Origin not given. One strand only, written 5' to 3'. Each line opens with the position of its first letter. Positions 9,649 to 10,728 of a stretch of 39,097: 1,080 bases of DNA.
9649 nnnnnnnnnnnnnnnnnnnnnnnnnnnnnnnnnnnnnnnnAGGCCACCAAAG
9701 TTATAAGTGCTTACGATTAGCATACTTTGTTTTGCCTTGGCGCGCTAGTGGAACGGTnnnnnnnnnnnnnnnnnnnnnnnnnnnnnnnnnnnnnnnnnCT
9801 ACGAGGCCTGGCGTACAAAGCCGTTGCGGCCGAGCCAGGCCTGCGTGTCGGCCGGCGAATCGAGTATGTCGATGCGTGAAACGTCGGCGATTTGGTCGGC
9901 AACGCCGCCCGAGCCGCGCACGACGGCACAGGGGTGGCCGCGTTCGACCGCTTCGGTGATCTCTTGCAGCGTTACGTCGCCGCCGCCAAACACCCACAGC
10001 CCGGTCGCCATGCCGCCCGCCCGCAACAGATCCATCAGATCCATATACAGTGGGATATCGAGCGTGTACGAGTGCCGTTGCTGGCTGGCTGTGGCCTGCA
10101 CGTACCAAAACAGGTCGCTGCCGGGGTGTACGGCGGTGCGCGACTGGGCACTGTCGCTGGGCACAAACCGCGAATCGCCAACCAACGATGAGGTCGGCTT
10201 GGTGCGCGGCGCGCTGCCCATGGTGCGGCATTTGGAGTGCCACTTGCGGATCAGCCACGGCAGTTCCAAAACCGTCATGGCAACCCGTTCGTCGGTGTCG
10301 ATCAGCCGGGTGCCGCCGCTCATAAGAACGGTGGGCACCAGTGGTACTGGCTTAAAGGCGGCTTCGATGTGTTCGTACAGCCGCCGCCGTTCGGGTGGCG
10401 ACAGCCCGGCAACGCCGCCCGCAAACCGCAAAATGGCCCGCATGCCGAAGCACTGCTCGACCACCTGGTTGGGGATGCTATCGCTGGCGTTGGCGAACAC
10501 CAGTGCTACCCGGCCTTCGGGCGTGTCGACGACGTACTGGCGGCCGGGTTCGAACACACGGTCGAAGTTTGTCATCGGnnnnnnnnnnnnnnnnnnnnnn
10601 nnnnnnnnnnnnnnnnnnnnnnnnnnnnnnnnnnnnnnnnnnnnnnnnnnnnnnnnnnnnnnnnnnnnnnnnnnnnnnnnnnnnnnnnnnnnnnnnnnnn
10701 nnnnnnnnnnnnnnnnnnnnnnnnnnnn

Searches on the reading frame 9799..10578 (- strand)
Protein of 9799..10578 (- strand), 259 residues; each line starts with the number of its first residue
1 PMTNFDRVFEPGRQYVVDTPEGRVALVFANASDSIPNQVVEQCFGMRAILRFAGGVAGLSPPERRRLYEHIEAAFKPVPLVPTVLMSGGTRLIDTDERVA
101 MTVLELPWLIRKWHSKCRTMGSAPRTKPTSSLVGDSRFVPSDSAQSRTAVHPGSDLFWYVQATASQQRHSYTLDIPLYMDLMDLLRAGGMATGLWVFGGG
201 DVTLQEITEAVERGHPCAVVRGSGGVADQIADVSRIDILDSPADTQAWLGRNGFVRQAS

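Call 5: search_protein_families(library=pfam, proteins=[window:9799-10578:-], max_evalue=0.01)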
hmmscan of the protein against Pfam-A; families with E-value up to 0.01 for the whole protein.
window:9799-10578:- (259 aa): 1 family
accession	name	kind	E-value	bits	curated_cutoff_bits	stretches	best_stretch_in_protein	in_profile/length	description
PF18171.6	LSDAT_prok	-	1.6e-08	34.5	25.4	1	177-238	111-172/195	SLOG in TRPM, prokaryote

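Call 6: search_protein_families(library=padloc, proteins=[window:9799-10575:-], max_evalue=1)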
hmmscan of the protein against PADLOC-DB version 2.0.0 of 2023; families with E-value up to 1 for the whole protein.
window:9799-10575:- (258 aa): 0 families

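Call 7: search_protein_families(library=ncbifam, proteins=[window:9799-10575:-], max_evalue=1)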
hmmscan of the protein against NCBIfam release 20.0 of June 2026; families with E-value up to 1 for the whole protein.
window:9799-10575:- (258 aa): 1 family
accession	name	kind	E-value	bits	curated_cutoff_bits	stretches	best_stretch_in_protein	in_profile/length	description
TIGR00725.1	TIGR00725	hypoth_equivalog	0.04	13.4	106.9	1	192-232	94-134/159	TIGR00725 family protein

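Call 21: find_homologous_proteins(query=window:9799-10575:-)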
Query window:9799-10575:- (258 aa): 4 proteins with E <= 0.001 among 1428 candidates.
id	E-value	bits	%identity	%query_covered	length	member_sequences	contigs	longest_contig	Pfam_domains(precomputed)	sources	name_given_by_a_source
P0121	5.3e-171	585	100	100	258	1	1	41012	PF18171.7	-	-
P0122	5.1e-83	296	51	97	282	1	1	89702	PF18171.7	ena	-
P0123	3.6e-59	218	53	81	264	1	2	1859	PF18171.7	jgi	jgi:hypothetical protein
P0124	2.2e-46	176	37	98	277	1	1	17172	PF18171.7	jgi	jgi:hypothetical protein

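Call 22: find_encoding_contigs(protein=P0122, flank=8000, max_places=3)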
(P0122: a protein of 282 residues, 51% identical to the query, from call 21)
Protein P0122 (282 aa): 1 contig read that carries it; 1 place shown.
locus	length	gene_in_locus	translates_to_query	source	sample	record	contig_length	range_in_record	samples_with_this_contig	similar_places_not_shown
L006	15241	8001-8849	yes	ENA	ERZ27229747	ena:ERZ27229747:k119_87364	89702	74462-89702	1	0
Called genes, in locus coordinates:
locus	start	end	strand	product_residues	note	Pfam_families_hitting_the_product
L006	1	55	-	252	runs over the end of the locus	-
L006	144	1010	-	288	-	-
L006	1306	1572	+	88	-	-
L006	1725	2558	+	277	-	-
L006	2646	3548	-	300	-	PF00722:Glyco_hydro_16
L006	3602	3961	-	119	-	PF01638:HxlR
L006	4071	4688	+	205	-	PF00881:Nitroreductase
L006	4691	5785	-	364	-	PF00398:RrnaAD, PF08241:Methyltransf_11 (weak), PF13649:Methyltransf_25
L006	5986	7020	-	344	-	PF16162:KwaB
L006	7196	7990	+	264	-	-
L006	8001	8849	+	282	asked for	PF18171:LSDAT_prok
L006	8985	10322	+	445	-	PF00512:HisKA, PF13581:HATPase_c_2 (weak), PF02518:HATPase_c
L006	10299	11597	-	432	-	PF00890:FAD_binding_2, PF01266:DAO, PF01593:Amino_oxidase, PF03486:HI0933_like (weak), PF07992:Pyr_redox_2 (weak), PF12831:FAD_oxidored (weak), PF13450:NAD_binding_8, PF01593:Amino_oxidase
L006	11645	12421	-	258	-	-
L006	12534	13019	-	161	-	PF01272:GreA_GreB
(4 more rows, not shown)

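Call 23: find_encoding_contigs(protein=P0124, flank=8000, max_places=3)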
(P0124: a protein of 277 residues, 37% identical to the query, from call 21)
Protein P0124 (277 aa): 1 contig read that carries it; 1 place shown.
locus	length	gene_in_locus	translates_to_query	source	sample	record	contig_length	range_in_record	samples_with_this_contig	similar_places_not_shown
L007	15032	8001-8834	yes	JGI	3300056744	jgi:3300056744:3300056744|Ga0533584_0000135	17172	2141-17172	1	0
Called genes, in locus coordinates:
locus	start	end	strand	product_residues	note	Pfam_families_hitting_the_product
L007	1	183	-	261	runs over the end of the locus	-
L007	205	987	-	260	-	-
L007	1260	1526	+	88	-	-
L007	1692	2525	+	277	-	-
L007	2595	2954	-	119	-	PF01638:HxlR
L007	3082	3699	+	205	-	PF00881:Nitroreductase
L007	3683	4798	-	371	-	PF00282:Pyridoxal_deC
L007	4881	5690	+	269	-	-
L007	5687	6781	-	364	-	PF00398:RrnaAD, PF01135:PCMT (weak), PF08241:Methyltransf_11, PF13649:Methyltransf_25, PF13847:Methyltransf_31 (weak), PF01327:Pep_deformylase (faint)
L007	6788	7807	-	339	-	PF16162:KwaB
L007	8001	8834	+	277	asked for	PF18171:LSDAT_prok (weak)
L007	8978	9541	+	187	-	-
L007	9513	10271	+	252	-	PF00512:HisKA, PF13581:HATPase_c_2 (weak), PF02518:HATPase_c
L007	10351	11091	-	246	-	-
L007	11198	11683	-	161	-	PF01272:GreA_GreB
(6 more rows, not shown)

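Call 47: search_protein_representatives(alignment_id=A5)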
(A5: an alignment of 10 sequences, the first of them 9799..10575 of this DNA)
Query: 10 sequences, 248 profile positions. Proteins with E-value up to 0.001 (for the whole library): 504; up to 1e-10: 193; up to 1e-30: 70. The best 150 are listed.
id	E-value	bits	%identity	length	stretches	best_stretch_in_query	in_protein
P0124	2.9e-81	288.4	-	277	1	5-247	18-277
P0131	2.0e-76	272.6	-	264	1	17-245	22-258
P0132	4.7e-61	222.2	-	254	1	5-244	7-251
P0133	8.5e-60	218.1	-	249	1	1-247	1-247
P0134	2.2e-58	213.5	-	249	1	5-245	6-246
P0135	4.2e-58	212.5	-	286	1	4-244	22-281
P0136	7.3e-56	205.2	-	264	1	18-247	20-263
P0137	1.4e-55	204.3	-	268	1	7-242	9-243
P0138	1.7e-55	204.0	-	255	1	7-247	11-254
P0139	1.1e-54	201.3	-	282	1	3-246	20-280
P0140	3.4e-54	199.8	-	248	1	6-244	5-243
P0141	1.1e-53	198.1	-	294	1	15-246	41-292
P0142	7.0e-52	192.2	-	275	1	14-247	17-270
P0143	6.6e-51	189.0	-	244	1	6-246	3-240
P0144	1.9e-50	187.4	-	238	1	7-244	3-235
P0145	2.5e-50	187.1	-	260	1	9-246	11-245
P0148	3.1e-48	180.2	-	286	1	5-245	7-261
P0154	2.5e-46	174.0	-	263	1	1-244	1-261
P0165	3.2e-42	160.5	-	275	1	8-244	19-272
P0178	8.8e-37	142.7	-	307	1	4-245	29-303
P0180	3.0e-36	141.0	-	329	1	29-235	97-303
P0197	2.2e-31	125.0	-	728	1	26-246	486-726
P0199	9.6e-31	122.9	-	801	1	25-246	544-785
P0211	3.0e-28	114.8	-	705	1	22-246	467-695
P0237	5.3e-24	100.8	-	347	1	21-213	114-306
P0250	1.7e-22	95.9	-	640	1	22-242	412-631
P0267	5.7e-20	87.7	-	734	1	26-233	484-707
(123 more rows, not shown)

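Call 50: search_protein_families(library=pfam, proteins=[P0197, P0199, P0211, P0250, P0267, P0131, P0132, P0133, P0180, P0237], max_evalue=0.001)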
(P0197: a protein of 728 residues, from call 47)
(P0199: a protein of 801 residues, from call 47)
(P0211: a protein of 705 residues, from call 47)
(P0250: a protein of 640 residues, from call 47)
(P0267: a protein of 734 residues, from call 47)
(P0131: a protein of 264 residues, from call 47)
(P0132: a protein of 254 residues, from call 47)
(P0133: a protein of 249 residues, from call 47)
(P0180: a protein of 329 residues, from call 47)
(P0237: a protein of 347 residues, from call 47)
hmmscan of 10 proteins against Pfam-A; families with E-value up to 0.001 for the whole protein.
P0197 (728 aa): 1 family
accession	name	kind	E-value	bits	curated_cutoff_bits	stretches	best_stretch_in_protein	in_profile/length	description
PF18171.6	LSDAT_prok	-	2e-06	27.7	25.4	1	611-701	95-170/195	SLOG in TRPM, prokaryote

P0199 (801 aa): 0 families

P0211 (705 aa): 0 families

P0250 (640 aa): 1 family
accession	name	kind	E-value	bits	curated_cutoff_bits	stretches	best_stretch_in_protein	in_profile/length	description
PF18171.6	LSDAT_prok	-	5.3e-07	29.6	25.4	1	423-613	4-172/195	SLOG in TRPM, prokaryote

P0267 (734 aa): 0 families

P0131 (264 aa): 0 families

P0132 (254 aa): 1 family
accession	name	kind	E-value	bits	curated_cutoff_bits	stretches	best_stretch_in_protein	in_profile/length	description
PF18171.6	LSDAT_prok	-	4.6e-05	23.2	25.4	1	108-225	67-167/195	SLOG in TRPM, prokaryote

P0133 (249 aa): 1 family
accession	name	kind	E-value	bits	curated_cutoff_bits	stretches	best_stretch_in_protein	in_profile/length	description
PF18171.6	LSDAT_prok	-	2.1e-05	24.3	25.4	1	153-218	105-168/195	SLOG in TRPM, prokaryote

P0180 (329 aa): 0 families

P0237 (347 aa): 1 family
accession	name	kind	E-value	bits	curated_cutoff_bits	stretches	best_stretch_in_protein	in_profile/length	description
PF18171.6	LSDAT_prok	-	1.9e-07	31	25.4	1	196-307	64-163/195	SLOG in TRPM, prokaryote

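Call 51: list_cluster_members(proteins=[P0131, P0132, P0133, P0134, P0135, P0136, P0137, P0138, P0197, P0199])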
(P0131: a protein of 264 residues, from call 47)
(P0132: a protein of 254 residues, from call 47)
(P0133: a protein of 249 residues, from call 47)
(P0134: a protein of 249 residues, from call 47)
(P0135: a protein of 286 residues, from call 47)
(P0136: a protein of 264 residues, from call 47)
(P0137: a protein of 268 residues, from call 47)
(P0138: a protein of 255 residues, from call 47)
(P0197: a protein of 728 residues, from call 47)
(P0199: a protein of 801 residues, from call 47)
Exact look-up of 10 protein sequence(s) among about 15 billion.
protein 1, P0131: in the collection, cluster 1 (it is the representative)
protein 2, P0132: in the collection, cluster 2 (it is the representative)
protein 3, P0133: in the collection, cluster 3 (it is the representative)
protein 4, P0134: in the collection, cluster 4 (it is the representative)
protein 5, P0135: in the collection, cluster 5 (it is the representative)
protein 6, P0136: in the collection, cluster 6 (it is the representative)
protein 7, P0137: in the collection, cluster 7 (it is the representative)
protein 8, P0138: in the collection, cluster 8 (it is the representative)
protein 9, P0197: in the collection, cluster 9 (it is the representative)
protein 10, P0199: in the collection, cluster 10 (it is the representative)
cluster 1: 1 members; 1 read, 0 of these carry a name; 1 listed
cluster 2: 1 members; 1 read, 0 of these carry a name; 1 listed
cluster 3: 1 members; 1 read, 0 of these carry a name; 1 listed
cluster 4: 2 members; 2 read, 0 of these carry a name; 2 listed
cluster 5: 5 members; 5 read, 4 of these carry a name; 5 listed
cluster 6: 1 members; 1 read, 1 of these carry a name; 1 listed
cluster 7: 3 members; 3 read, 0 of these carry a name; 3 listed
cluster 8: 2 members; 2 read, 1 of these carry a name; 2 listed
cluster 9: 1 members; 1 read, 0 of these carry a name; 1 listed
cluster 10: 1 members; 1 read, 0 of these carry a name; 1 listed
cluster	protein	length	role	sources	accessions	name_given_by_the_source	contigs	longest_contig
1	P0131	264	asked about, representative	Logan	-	-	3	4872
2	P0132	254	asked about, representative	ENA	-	-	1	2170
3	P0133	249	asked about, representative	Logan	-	-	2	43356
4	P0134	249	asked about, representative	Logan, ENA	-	-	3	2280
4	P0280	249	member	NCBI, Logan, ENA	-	-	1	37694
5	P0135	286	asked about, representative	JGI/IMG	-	hypothetical protein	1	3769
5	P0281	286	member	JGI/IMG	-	hypothetical protein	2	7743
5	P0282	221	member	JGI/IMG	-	hypothetical protein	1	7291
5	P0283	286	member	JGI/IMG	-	hypothetical protein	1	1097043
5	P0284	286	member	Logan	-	-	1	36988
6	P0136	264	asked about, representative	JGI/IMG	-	hypothetical protein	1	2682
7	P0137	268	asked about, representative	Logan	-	-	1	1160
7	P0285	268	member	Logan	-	-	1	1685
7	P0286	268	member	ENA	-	-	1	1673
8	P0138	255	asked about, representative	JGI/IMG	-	-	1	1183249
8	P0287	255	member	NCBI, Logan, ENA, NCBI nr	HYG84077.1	MAG TPA: hypothetical protein VD907_04310 [Verrucomicrobiae bacterium] | hypothetical protein [Verrucomicrobiae bacterium]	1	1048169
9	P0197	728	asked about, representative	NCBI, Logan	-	-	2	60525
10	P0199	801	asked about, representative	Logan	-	-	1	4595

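Call 52: find_encoding_contigs(protein=P0287, flank=7000, max_places=2)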
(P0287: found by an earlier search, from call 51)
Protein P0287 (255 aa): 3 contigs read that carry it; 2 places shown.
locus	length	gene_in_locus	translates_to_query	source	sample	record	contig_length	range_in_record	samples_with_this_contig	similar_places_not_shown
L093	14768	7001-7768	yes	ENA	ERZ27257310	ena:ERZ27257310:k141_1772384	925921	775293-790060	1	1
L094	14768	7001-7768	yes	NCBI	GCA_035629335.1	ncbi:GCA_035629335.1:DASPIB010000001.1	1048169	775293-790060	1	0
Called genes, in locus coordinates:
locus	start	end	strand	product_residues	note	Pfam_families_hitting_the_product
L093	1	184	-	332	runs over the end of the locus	-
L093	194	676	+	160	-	PF00293:NUDIX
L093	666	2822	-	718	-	PF04473:DUF553 (weak), PF01841:Transglut_core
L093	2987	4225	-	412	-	PF25371:DUF7884 (weak), PF02353:CMAS, PF05175:MTS, PF13489:Methyltransf_23, PF08241:Methyltransf_11, PF08242:Methyltransf_12, PF13649:Methyltransf_25, PF13847:Methyltransf_31, +2 more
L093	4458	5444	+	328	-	-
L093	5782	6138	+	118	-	-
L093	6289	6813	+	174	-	-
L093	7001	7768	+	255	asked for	PF18171:LSDAT_prok (faint)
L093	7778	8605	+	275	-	-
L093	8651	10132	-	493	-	PF02463:SMC_N (faint), PF13555:AAA_29 (faint), PF00005:ABC_tran, PF13304:AAA_21 (faint), PF13604:AAA_30 (faint), PF12848:ABC_tran_Xtn (faint), PF00005:ABC_tran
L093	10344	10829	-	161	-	PF02870:Methyltransf_1N, PF01035:DNA_binding_1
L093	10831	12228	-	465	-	PF02805:Ada_Zn_binding, PF00165:HTH_AraC (faint), PF12833:HTH_18, PF06029:AlkA_N, PF00730:HhH-GPD (weak)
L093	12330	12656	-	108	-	-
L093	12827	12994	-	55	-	-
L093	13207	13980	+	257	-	PF00459:Inositol_P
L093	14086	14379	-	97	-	-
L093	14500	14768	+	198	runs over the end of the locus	PF28549:NDPSase_N, PF00293:NUDIX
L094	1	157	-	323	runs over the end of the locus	-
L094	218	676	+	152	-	PF00293:NUDIX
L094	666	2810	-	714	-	PF04473:DUF553 (weak), PF01841:Transglut_core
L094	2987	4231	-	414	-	PF25371:DUF7884 (weak), PF02353:CMAS, PF05175:MTS, PF13489:Methyltransf_23, PF08241:Methyltransf_11, PF08242:Methyltransf_12, PF13649:Methyltransf_25, PF13847:Methyltransf_31, +2 more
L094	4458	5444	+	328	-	-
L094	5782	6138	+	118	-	-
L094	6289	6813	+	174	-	-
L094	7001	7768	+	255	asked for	PF18171:LSDAT_prok (faint)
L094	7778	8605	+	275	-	-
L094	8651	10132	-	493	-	PF02463:SMC_N (faint), PF13555:AAA_29 (faint), PF00005:ABC_tran, PF13304:AAA_21 (faint), PF13604:AAA_30 (faint), PF12848:ABC_tran_Xtn (faint), PF00005:ABC_tran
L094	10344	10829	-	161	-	PF02870:Methyltransf_1N, PF01035:DNA_binding_1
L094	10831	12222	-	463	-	PF02805:Ada_Zn_binding, PF00165:HTH_AraC (faint), PF12833:HTH_18, PF06029:AlkA_N, PF00730:HhH-GPD (weak)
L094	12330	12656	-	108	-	-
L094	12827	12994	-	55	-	-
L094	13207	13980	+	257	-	PF00459:Inositol_P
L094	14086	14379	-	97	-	-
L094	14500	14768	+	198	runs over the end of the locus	PF28549:NDPSase_N, PF00293:NUDIX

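Call 53: find_encoding_contigs(protein=P0133, flank=7000, max_places=2)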
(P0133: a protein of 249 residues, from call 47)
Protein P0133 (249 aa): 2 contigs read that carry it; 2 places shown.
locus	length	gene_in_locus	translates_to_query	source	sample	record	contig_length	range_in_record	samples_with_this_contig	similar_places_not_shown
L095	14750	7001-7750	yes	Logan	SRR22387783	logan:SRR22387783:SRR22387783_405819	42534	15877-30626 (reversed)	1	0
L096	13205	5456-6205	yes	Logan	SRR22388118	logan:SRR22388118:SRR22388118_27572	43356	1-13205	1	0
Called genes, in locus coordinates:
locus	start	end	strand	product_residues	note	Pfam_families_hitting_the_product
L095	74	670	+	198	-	-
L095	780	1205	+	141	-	PF00903:Glyoxalase (weak), PF22677:Ble-like_N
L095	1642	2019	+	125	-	PF14478:DUF4430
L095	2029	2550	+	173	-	PF20221:DUF6580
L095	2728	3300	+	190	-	PF00210:Ferritin, PF02915:Rubrerythrin, PF21349:RUBY_RBDX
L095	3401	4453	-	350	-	PF00512:HisKA, PF02518:HATPase_c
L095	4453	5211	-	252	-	PF00072:Response_reg, PF00486:Trans_reg_C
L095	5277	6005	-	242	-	PF01551:Peptidase_M23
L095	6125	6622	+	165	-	PF04191:PEMT, PF01222:ERG4_ERG24 (weak)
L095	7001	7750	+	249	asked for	PF18171:LSDAT_prok (faint)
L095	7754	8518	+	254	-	PF18171:LSDAT_prok (weak)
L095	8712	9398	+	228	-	PF00293:NUDIX, PF19368:WHD_AraR, PF21906:WHD_NrtR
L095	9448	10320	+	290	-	PF04055:Radical_SAM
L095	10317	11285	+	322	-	PF00155:Aminotran_1_2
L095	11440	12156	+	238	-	-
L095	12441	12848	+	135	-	PF00173:Cyt-b5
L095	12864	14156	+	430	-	PF01794:Ferric_reduct, PF08022:FAD_binding_8, PF08030:NAD_binding_6 (faint), PF00175:NAD_binding_1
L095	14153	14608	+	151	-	-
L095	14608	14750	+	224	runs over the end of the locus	PF00072:Response_reg, PF00486:Trans_reg_C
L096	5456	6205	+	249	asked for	PF18171:LSDAT_prok (faint)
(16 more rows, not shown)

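Call 78: search_protein_families(library=padloc, proteins=[L094:7001-7768:+, L094:7778-8605:+, L095:7001-7750:+, L095:7754-8518:+], max_evalue=1)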
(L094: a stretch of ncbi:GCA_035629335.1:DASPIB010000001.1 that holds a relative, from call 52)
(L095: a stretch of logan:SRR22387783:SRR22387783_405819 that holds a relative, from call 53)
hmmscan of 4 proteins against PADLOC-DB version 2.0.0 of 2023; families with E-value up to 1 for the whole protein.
L094:7001-7768:+ (255 aa): 0 families

L094:7778-8605:+ (275 aa): 0 families

L095:7001-7750:+ (249 aa): 0 families

L095:7754-8518:+ (254 aa): 0 families

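Call 79: search_dna_similar(query=window:9799-10575:-, collection=plasmids, mode=protein, max_evalue=0.001, max_rows=10)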
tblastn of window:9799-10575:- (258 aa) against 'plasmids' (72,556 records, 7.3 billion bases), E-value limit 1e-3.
No match.
